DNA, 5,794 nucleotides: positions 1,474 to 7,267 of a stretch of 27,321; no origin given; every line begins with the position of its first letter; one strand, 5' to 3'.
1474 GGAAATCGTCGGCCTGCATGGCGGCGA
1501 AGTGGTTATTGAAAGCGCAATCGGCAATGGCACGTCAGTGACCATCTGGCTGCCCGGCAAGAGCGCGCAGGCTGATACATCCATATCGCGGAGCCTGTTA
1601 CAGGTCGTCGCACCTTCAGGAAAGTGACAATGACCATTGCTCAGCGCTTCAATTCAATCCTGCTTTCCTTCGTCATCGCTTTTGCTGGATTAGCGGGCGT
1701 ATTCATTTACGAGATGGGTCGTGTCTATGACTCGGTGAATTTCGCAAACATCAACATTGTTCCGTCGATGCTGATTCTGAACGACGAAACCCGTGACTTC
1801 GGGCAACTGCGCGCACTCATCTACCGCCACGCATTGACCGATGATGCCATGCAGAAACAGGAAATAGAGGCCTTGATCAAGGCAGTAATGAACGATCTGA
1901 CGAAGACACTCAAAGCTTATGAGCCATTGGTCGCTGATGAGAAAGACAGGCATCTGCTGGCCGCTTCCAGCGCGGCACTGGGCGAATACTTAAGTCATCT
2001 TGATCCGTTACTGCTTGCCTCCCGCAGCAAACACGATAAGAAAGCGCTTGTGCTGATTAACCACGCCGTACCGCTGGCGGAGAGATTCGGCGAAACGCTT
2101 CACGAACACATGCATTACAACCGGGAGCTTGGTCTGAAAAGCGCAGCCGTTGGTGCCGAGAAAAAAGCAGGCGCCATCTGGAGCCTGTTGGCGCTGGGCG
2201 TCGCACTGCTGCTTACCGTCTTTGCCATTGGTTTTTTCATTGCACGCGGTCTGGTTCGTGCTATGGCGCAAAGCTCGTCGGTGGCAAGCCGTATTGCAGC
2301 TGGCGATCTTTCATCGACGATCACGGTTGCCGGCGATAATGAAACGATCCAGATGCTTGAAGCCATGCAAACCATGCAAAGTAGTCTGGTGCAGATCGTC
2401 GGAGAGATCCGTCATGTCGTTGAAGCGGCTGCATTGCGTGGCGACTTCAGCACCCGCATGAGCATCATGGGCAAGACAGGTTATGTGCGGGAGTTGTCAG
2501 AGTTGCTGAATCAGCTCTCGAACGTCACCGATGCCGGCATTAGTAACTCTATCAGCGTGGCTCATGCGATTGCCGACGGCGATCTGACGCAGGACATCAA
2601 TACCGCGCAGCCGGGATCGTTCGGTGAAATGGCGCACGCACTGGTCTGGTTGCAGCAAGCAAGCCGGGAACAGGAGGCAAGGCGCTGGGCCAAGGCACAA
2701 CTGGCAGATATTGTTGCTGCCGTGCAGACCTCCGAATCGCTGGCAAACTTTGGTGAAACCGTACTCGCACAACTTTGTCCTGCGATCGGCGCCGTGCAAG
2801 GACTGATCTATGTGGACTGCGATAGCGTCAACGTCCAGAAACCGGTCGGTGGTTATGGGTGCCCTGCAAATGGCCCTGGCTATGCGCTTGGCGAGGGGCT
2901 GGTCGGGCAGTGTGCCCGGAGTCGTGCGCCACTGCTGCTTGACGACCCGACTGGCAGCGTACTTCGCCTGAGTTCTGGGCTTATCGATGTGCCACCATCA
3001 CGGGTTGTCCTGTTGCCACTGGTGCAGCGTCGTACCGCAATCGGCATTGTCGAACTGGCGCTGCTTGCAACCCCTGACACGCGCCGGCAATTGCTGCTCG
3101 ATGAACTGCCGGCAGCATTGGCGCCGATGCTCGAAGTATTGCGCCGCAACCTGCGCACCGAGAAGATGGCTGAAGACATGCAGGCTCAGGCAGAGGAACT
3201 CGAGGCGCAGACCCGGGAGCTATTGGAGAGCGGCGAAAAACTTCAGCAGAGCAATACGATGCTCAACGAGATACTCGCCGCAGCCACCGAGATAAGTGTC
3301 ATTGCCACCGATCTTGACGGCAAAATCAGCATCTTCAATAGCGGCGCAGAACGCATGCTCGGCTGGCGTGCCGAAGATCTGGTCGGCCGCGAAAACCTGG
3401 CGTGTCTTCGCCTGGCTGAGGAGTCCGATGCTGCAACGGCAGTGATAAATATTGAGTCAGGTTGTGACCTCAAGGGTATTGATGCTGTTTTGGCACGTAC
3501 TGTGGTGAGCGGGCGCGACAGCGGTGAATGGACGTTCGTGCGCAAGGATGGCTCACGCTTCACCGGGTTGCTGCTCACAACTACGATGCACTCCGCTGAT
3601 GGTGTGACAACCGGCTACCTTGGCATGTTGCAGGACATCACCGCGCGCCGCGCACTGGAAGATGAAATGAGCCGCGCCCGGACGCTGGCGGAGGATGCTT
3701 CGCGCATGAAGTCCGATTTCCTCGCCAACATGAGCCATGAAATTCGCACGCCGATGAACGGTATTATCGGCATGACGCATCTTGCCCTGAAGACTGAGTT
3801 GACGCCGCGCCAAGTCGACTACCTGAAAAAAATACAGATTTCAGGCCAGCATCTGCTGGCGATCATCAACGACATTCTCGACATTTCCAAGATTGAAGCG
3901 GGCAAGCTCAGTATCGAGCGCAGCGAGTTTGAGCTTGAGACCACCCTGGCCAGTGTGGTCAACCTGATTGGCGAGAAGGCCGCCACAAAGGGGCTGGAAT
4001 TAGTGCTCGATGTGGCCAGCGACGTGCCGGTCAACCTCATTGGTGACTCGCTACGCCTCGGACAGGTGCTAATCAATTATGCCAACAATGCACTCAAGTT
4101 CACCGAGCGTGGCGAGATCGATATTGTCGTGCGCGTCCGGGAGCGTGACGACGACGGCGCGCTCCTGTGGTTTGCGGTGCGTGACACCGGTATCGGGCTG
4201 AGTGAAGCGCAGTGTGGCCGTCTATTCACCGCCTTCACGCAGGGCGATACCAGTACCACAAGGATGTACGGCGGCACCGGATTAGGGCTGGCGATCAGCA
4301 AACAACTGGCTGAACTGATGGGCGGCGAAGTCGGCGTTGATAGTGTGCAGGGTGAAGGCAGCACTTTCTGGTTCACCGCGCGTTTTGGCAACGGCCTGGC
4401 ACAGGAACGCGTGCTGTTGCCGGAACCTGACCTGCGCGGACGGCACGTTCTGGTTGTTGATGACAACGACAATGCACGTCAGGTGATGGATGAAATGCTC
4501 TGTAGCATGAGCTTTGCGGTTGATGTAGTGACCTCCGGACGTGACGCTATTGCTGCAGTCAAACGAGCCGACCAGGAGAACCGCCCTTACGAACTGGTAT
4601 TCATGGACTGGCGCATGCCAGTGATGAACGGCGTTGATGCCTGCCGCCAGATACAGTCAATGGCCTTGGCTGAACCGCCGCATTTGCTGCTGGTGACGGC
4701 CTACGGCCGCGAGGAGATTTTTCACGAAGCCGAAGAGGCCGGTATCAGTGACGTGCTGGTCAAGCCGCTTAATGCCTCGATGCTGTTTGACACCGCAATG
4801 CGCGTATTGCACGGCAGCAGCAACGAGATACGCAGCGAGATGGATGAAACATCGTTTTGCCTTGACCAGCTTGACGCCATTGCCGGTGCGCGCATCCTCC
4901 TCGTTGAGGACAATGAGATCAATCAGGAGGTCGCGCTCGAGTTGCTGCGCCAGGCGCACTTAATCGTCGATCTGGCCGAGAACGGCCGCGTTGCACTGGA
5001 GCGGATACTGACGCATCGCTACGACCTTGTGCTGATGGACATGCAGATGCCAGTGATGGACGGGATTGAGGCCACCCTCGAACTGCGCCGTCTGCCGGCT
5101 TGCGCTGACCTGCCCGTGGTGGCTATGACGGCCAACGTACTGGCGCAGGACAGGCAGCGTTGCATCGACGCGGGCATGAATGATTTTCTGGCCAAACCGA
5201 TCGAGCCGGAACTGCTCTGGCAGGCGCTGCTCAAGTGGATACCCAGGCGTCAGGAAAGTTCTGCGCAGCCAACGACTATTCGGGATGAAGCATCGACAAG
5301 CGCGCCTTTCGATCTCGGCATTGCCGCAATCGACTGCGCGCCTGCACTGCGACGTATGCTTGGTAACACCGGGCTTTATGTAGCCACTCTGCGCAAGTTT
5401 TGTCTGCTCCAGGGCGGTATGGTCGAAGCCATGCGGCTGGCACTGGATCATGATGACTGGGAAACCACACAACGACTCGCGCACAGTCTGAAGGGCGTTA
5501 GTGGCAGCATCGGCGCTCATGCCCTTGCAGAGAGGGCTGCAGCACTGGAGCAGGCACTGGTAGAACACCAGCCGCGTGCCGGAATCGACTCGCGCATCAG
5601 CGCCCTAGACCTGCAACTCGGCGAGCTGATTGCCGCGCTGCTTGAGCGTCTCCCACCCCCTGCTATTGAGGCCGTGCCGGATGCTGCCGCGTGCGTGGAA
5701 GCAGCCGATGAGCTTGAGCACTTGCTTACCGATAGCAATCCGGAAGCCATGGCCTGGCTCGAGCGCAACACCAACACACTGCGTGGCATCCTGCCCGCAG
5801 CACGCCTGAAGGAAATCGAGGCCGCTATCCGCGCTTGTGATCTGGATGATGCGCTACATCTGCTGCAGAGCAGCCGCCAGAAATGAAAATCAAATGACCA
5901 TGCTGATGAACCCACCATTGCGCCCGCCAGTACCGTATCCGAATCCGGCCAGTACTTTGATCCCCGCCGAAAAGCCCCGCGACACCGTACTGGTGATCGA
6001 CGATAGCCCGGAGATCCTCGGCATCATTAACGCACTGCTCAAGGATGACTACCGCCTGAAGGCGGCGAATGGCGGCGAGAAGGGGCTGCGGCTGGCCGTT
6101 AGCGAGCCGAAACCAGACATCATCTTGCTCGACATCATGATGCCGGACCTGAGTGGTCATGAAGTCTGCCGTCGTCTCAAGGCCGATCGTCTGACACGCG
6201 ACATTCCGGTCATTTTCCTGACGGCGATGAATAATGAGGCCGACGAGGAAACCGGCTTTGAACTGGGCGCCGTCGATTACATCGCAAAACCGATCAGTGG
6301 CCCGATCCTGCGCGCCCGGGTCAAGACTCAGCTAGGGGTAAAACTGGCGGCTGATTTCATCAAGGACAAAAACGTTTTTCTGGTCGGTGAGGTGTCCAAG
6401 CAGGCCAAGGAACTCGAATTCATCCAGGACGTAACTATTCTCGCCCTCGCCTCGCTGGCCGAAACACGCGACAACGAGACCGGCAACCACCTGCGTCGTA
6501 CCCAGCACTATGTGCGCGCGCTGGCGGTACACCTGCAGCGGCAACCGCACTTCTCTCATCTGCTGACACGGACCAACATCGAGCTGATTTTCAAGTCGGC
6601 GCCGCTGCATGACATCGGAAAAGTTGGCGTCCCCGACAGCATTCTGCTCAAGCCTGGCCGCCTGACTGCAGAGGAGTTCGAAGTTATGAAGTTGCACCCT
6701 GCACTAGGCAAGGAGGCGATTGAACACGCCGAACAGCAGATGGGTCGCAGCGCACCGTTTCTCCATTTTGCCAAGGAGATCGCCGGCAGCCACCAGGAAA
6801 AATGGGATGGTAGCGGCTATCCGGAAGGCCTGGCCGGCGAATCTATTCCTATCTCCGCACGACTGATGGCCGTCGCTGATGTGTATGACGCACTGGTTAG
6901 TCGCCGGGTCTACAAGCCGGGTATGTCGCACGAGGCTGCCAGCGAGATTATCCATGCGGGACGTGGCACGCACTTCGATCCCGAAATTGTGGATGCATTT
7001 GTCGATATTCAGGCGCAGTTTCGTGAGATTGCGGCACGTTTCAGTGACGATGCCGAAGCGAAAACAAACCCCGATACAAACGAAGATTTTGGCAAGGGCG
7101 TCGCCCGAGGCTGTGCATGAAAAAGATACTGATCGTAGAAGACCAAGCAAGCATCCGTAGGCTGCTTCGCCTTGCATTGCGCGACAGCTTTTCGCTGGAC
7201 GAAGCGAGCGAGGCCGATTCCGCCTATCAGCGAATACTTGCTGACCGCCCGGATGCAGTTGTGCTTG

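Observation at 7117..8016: REC-PAS-pseudo-DHp protein: a His-to-Glu, ATPase-less copy of the neighbouring kinases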

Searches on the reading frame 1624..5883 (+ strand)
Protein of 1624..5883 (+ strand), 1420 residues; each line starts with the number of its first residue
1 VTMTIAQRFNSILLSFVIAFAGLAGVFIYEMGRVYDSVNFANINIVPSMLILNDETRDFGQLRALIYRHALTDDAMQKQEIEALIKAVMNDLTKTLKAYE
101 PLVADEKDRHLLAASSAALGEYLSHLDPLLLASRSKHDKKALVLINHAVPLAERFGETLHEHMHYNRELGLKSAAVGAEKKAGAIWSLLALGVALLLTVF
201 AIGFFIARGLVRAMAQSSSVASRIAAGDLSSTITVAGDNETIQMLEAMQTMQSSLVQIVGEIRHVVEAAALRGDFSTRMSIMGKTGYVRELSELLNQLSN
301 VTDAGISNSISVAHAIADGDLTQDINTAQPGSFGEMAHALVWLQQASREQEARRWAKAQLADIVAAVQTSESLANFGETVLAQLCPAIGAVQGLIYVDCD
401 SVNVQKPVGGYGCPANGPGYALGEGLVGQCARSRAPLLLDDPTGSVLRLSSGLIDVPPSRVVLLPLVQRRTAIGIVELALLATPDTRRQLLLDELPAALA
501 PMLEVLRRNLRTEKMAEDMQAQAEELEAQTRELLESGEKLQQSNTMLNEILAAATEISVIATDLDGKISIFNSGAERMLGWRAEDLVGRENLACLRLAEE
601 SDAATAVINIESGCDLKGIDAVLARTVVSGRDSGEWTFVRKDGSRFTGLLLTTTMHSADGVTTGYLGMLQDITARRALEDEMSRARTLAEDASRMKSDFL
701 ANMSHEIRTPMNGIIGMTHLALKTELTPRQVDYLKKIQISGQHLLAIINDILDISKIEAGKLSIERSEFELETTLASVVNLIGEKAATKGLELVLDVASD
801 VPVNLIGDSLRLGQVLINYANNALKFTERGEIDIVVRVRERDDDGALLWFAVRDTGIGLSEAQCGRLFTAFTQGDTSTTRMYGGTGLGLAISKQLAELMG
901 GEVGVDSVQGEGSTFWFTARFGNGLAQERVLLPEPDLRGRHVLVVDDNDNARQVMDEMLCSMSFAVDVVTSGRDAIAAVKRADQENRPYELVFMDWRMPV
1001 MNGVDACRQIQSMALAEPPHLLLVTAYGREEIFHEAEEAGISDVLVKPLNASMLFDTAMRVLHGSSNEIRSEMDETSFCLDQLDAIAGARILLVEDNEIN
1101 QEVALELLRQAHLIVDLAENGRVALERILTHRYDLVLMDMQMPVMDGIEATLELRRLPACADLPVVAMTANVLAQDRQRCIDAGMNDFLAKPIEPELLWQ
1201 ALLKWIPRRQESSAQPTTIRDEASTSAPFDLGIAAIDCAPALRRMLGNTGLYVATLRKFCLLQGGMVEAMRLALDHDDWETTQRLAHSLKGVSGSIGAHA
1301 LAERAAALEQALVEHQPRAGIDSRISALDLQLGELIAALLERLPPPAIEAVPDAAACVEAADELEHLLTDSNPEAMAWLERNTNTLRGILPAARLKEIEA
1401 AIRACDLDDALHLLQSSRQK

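Call 3: search_protein_families(library=pfam, proteins=[window:1624-5883:+], max_evalue=0.1)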
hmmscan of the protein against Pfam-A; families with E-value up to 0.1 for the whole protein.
window:1624-5883:+ (1420 aa): 13 families
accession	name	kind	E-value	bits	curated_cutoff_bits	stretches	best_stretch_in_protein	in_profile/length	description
PF00072.30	Response_reg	-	2.8e-49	166.4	30.2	2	1091-1202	1-110/111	Response regulator receiver domain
PF02518.31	HATPase_c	-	1.1e-25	90.6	26.4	1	807-920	1-108/111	Histidine kinase-, DNA gyrase B-, and HSP90-like ATPase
PF00512.31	HisKA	-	2.4e-21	76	26.9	1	695-760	1-66/66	His Kinase A (phospho-acceptor) domain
PF01627.28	Hpt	-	6.1e-12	46.1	24.6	1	1267-1337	14-83/84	Hpt domain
PF12729.13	4HB_MCP_1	-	1.4e-11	44.7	27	1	3-172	2-172/181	Four helix bundle sensory module for signal transduction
PF00672.30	HAMP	-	1.2e-09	38.8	25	2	205-256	1-52/53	HAMP domain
PF00989.32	PAS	-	1.5e-08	35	22.6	1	558-672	13-113/113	PAS fold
PF13426.13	PAS_9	-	5.5e-08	33.5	27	1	559-674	5-103/103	PAS domain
PF13185.12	GAF_2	-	5.1e-06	27.2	28.6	1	371-479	2-109/136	GAF domain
PF18947.5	HAMP_2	-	0.006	16.9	24.3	0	294-340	12-58/67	HAMP domain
PF08448.16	PAS_4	-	0.02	15.6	23.1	0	559-677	8-110/110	PAS fold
PF02203.21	TarH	-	0.028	14.8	25.2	1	2-136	4-142/177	Tar ligand binding domain homologue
PF24896.1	Receiver_CRE1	-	0.034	14.8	27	1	937-1058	4-131/136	AHK4/CRE1/WOL first receiver domain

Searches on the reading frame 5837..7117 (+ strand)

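Call 3: search_protein_families(library=pfam, proteins=[window:5837-7117:+], max_evalue=0.1)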
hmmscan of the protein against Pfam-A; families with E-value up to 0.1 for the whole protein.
window:5837-7117:+ (427 aa): 3 families
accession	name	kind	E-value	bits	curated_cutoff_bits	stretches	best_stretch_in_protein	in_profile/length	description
PF13487.12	HD_5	-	2.8e-33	115.5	27.2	1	208-384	7-170/170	HD domain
PF00072.30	Response_reg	-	2e-23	83.1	30.2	1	51-162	1-110/111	Response regulator receiver domain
PF01966.28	HD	-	2.1e-17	63.9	22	1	216-352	2-115/116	HD domain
